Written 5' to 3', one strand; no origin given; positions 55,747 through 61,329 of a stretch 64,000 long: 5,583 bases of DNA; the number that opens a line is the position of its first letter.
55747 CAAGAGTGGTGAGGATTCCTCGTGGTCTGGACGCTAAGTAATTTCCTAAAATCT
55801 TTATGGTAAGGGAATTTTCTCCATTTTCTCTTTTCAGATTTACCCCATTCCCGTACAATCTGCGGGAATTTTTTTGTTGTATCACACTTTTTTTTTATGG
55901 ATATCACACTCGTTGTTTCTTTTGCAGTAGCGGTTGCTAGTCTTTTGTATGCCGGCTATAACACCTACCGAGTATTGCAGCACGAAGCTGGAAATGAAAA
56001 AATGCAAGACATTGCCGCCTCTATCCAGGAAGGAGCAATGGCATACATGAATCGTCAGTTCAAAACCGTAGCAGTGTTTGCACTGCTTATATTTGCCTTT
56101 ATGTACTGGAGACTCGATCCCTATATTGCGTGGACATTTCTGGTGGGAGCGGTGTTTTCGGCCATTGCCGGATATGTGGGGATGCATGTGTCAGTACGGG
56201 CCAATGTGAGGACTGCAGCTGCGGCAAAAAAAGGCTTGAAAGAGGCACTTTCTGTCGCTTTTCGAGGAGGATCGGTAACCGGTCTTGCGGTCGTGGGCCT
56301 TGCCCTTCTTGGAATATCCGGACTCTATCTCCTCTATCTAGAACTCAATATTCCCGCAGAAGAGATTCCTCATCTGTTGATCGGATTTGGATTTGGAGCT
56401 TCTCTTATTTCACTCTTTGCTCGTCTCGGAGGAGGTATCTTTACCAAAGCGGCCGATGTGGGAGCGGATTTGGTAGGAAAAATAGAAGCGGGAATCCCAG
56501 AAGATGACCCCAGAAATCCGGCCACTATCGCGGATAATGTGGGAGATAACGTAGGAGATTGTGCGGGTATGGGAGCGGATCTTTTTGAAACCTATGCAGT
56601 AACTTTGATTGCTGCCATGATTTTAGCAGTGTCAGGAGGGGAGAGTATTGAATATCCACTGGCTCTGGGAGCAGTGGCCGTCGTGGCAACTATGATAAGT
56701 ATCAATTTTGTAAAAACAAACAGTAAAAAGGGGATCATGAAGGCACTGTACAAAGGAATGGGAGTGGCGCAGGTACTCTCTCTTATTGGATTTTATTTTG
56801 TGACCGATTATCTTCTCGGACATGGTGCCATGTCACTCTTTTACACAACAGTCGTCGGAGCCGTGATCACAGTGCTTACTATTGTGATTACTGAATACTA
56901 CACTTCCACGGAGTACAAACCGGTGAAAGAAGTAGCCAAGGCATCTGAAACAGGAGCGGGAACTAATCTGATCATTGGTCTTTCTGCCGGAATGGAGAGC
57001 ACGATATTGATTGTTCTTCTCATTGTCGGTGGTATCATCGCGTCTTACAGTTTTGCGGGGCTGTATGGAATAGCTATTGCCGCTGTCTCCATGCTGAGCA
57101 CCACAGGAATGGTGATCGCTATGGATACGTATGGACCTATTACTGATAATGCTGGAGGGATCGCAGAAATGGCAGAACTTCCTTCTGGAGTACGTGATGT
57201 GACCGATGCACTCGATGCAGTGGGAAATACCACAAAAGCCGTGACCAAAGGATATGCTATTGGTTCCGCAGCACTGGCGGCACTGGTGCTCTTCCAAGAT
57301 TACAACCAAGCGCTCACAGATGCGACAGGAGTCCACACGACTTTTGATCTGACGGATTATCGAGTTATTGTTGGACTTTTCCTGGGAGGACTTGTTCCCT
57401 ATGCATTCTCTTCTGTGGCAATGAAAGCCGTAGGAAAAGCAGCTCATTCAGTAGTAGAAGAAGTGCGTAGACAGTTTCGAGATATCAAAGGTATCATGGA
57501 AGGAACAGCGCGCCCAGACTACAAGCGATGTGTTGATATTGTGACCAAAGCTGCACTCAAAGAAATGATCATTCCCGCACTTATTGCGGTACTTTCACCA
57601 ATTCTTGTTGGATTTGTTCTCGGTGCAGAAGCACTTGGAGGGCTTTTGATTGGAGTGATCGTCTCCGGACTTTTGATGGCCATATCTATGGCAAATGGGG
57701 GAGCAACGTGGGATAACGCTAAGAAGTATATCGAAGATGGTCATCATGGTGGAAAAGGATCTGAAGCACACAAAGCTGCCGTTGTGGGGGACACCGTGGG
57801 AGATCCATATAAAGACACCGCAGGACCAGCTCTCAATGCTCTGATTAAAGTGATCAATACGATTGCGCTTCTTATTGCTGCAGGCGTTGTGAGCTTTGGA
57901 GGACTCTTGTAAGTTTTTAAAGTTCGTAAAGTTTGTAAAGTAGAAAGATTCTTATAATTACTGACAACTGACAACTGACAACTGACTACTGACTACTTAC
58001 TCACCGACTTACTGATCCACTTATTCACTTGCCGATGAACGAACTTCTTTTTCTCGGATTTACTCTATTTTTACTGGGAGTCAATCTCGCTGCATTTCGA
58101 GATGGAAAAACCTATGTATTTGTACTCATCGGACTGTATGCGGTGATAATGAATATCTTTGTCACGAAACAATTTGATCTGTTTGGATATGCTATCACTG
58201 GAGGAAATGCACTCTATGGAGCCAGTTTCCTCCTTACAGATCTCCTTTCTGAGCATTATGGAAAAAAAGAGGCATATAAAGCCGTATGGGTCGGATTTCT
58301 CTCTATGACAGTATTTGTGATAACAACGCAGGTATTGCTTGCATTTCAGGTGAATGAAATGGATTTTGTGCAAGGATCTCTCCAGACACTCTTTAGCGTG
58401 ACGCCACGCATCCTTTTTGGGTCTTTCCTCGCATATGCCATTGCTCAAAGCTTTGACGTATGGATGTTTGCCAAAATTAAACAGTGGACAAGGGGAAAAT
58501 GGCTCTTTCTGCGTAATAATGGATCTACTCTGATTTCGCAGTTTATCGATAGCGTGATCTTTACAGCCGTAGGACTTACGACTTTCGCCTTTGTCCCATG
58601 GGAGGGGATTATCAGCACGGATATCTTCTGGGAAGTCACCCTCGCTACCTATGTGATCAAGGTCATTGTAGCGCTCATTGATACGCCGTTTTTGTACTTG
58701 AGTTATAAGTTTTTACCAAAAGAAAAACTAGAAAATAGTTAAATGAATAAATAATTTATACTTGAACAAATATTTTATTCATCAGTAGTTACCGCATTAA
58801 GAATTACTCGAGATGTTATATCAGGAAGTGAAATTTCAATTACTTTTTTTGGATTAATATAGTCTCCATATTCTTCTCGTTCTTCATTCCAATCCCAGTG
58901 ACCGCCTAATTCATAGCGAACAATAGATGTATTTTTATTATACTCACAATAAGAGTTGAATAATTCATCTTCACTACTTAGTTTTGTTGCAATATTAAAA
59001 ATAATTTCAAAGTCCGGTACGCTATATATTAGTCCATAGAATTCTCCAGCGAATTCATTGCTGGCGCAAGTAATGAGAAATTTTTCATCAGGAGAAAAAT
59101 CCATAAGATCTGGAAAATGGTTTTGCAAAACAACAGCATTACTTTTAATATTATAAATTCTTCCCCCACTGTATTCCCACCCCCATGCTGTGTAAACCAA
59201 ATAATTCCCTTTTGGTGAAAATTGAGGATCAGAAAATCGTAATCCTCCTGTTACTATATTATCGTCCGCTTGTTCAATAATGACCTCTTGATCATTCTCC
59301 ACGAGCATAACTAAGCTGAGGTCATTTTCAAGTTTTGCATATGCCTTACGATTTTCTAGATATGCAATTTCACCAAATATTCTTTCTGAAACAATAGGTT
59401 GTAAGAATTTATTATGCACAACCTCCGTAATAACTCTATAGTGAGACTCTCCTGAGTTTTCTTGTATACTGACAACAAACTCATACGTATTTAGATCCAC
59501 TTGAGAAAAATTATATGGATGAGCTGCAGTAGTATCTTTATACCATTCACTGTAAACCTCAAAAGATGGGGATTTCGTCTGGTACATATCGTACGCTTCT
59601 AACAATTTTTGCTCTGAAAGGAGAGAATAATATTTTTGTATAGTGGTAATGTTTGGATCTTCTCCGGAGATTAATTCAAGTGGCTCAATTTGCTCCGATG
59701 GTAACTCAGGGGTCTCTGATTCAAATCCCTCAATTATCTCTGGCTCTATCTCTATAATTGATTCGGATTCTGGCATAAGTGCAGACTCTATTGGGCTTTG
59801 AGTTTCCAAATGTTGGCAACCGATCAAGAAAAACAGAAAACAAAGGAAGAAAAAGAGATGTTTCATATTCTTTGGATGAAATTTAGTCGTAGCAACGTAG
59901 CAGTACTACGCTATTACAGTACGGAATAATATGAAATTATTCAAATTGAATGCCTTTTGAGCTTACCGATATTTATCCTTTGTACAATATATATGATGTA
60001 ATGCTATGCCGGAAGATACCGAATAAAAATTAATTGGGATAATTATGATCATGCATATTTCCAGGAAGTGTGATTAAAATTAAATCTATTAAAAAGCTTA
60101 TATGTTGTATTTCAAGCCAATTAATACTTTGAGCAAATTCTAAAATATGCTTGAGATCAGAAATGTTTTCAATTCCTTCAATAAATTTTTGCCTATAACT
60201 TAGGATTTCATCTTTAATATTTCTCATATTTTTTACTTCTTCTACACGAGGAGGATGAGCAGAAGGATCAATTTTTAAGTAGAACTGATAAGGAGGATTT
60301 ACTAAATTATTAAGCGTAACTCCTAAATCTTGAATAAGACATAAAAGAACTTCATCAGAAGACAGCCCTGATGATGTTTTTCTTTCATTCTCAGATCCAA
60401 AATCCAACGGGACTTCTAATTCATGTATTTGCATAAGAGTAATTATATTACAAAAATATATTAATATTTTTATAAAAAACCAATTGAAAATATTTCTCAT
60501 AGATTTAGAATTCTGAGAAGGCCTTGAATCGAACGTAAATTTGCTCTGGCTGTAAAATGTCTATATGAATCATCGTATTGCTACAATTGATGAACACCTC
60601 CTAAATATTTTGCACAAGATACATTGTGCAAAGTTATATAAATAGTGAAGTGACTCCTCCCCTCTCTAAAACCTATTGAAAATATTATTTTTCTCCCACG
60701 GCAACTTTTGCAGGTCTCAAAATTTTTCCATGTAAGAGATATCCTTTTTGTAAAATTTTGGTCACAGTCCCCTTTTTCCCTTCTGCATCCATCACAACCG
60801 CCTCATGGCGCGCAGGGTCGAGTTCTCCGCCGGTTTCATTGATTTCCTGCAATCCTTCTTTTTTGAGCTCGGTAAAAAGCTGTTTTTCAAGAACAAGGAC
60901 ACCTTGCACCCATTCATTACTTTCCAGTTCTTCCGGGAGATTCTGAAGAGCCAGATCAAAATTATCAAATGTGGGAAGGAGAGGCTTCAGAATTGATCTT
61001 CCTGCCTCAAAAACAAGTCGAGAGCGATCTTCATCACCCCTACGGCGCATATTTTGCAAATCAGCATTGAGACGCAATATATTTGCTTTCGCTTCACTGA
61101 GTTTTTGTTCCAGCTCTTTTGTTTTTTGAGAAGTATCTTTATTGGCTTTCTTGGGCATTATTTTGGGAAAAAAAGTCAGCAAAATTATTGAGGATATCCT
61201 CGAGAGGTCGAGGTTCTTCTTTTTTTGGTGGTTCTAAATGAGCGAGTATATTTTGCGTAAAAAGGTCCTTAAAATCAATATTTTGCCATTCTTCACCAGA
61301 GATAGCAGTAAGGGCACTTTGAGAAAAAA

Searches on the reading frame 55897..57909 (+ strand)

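Call 22: search_protein_families(library=pfam, proteins=[window:55897-57909:+], max_evalue=0.0001)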
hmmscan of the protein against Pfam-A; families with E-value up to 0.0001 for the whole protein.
window:55897-57909:+ (671 aa): 1 family
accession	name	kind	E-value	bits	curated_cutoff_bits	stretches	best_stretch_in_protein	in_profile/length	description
PF03030.21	H_PPase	-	1.6e-277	922.9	29.7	1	13-660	1-645/645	Inorganic H+ pyrophosphatase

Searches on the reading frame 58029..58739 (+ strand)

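Call 69: search_protein_families(library=pfam, proteins=[window:58029-58739:+], max_evalue=0.001)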
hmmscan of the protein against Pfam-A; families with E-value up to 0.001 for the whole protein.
window:58029-58739:+ (237 aa): 1 family
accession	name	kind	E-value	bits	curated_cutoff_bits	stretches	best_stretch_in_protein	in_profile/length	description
PF02592.20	Vut_1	-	2.2e-45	155.2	27.2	1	57-224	1-151/152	Putative vitamin uptake transporter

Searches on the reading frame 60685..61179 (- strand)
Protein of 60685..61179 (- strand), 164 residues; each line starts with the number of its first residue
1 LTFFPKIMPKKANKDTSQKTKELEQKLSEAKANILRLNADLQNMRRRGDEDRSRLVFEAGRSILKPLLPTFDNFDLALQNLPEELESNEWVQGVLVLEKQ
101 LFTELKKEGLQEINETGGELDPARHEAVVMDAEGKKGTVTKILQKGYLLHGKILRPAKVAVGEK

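Call 69: search_protein_families(library=pfam, proteins=[window:60685-61179:-], max_evalue=0.001)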
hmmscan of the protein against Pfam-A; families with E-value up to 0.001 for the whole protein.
window:60685-61179:- (164 aa): 1 family
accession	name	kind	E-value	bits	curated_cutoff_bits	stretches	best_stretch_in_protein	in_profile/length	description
PF01025.24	GrpE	-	1.2e-36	126.3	25.8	1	11-162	11-164/165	GrpE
